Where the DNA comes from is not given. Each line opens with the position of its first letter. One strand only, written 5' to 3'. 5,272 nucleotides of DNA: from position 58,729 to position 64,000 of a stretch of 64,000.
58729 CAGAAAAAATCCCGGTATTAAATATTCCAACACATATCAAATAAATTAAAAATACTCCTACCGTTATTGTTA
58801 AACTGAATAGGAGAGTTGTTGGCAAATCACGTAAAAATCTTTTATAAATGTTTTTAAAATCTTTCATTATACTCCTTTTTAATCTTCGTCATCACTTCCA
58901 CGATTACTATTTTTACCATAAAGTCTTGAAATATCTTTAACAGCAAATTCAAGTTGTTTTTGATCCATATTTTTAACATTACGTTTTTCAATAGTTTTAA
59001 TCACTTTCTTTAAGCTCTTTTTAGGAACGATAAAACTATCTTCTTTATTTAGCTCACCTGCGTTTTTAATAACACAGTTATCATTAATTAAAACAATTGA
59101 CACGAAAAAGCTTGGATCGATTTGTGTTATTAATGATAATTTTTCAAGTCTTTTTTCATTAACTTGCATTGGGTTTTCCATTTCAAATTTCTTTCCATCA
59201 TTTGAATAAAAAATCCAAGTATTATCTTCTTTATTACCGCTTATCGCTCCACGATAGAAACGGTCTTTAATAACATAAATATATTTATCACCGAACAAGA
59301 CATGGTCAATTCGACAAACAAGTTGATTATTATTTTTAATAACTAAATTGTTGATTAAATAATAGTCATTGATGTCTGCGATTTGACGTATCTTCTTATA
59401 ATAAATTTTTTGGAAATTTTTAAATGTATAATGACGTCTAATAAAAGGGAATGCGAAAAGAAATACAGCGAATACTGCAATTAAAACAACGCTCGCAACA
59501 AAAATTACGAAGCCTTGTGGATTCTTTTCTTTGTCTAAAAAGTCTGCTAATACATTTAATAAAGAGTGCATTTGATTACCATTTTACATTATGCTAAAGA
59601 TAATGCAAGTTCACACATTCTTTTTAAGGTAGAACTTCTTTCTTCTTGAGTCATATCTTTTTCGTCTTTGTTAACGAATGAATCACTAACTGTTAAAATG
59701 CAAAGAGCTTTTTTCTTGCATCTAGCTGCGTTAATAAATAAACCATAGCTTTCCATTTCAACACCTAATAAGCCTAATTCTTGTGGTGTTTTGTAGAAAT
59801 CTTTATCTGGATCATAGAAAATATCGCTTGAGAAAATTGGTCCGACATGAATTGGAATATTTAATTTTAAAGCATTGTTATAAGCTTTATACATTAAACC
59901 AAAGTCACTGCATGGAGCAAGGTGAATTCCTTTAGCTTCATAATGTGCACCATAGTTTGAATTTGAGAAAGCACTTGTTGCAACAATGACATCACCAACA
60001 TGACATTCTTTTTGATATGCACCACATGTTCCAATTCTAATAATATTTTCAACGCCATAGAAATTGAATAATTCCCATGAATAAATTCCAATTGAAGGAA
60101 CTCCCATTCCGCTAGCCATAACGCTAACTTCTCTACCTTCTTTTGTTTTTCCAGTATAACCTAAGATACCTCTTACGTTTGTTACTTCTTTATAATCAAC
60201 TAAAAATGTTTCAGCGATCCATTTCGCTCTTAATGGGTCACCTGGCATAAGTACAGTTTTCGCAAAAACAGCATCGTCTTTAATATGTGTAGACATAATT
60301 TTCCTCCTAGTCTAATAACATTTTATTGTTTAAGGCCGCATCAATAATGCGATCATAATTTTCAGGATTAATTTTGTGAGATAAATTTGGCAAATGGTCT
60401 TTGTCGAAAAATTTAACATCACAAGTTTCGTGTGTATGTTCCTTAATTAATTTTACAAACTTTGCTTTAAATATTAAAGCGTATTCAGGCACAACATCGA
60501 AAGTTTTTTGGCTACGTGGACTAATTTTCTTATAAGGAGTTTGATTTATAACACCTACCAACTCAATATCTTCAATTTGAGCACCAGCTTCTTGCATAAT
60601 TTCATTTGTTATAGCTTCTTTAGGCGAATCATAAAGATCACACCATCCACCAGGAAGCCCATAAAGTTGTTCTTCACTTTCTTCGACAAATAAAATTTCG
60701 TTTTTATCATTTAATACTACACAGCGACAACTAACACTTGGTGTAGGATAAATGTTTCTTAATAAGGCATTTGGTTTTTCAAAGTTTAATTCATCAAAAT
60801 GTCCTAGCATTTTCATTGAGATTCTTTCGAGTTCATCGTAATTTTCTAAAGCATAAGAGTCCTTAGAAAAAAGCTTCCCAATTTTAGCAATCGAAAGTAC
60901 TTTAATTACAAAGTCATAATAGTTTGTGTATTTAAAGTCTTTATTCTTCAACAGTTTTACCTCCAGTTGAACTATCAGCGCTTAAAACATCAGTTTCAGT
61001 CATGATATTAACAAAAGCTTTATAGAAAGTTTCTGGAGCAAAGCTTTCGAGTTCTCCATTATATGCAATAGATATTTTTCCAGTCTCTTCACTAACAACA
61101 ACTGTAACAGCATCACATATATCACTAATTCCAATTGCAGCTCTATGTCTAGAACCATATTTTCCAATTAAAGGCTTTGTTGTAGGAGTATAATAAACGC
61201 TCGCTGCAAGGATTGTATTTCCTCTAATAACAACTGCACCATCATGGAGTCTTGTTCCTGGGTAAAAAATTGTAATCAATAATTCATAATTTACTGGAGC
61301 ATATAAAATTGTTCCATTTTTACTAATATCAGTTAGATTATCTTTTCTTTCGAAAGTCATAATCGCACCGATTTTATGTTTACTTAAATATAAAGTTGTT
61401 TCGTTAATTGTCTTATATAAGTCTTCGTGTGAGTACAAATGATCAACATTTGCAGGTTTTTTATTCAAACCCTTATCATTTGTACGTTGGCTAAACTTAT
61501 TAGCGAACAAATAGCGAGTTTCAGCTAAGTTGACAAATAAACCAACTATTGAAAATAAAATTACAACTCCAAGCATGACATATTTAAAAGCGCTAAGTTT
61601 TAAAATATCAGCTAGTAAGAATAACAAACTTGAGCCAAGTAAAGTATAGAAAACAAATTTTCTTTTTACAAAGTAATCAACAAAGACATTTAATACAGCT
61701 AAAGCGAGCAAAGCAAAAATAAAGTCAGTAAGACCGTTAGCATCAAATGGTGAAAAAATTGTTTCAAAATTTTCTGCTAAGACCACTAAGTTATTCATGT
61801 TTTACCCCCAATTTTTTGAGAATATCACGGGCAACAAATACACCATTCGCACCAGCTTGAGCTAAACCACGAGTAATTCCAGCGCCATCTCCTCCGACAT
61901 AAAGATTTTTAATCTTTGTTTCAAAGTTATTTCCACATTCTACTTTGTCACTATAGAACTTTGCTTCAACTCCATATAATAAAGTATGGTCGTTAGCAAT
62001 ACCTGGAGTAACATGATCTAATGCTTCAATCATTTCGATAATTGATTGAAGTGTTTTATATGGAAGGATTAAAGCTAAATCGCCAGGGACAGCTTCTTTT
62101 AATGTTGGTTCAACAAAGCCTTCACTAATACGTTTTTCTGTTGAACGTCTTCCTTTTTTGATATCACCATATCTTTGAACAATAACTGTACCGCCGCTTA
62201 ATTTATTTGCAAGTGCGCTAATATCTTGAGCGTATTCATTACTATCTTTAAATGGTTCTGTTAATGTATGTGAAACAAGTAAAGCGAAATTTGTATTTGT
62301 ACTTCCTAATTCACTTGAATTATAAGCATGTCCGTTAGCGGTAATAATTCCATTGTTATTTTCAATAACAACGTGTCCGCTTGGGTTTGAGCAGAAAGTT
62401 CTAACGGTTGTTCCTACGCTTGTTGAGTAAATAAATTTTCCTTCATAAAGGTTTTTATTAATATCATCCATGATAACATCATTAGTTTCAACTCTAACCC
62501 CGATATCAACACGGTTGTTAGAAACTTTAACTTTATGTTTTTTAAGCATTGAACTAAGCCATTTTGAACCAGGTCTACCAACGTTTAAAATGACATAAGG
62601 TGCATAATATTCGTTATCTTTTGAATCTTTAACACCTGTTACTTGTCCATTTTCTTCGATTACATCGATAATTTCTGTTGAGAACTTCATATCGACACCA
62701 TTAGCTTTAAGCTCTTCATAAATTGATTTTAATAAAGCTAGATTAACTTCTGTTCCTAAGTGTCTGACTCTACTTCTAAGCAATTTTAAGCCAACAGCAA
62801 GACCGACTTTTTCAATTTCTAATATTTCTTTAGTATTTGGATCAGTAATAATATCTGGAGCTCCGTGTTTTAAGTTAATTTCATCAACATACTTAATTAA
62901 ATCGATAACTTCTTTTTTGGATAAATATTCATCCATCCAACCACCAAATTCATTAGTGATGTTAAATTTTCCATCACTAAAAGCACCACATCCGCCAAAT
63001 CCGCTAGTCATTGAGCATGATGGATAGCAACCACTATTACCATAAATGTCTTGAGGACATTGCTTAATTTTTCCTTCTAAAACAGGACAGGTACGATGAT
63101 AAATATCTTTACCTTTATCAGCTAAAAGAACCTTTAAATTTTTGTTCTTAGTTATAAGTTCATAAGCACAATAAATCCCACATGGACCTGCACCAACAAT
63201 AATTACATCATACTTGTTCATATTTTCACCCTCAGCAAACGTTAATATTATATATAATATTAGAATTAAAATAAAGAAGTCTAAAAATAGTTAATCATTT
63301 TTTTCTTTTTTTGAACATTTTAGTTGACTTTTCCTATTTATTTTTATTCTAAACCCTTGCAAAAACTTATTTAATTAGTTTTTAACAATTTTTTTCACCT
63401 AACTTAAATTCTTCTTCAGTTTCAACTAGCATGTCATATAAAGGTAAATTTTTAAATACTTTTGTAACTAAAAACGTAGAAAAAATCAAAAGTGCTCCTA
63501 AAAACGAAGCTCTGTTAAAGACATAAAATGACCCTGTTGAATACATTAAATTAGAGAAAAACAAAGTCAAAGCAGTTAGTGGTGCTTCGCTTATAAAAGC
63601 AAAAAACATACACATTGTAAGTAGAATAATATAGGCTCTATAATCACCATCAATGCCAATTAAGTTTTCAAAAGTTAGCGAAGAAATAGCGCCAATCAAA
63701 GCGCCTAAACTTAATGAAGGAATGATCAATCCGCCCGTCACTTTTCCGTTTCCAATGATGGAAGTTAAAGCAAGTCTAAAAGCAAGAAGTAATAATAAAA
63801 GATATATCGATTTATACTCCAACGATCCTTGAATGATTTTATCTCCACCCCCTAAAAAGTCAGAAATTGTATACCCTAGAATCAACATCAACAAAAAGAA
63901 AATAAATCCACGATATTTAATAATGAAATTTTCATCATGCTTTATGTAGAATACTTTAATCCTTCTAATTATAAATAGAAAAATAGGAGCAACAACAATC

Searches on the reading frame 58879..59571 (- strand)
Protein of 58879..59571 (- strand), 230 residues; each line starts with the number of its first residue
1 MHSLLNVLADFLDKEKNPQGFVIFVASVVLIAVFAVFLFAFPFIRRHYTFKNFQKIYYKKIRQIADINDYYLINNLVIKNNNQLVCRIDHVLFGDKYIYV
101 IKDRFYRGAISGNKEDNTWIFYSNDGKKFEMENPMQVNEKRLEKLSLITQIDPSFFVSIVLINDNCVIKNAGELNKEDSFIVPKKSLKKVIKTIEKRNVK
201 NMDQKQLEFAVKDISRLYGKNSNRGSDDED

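Call 82: search_protein_families(library=pfam, proteins=[window:58879-59571:-], max_evalue=0.001)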
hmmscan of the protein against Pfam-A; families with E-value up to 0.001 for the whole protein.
window:58879-59571:- (230 aa): 1 family
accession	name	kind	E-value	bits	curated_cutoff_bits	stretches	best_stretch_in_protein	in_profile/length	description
PF08378.17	NERD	-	1.6e-09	38.7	22.1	1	66-160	17-108/111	Nuclease-related domain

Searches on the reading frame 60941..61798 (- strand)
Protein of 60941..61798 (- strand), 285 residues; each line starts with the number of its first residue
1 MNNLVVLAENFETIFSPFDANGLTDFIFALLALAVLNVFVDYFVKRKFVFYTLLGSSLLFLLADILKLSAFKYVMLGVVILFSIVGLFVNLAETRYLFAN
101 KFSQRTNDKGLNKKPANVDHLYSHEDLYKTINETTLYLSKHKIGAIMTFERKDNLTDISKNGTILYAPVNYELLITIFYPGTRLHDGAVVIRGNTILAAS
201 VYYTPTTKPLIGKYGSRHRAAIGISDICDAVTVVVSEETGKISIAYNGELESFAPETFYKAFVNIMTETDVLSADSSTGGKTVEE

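Call 15: search_protein_families(library=pfam, proteins=[window:60941-61798:-], max_evalue=0.1)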
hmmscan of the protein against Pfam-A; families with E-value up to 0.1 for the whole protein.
window:60941-61798:- (285 aa): 1 family
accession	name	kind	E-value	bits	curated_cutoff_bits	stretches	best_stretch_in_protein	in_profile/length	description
PF02457.21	DAC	-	5.7e-36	123.2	27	1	136-249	5-118/119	DisA bacterial checkpoint controller nucleotide-binding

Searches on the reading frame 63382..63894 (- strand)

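Call 15: search_protein_families(library=pfam, proteins=[window:63382-63894:-], max_evalue=0.1)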
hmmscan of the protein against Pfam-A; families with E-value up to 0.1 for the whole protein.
window:63382-63894:- (170 aa): 1 family
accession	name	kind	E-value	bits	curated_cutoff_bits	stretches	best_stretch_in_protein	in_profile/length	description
PF00654.25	Voltage_CLC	-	2.4e-14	53.7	24.8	1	2-113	210-322/346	Voltage gated chloride channel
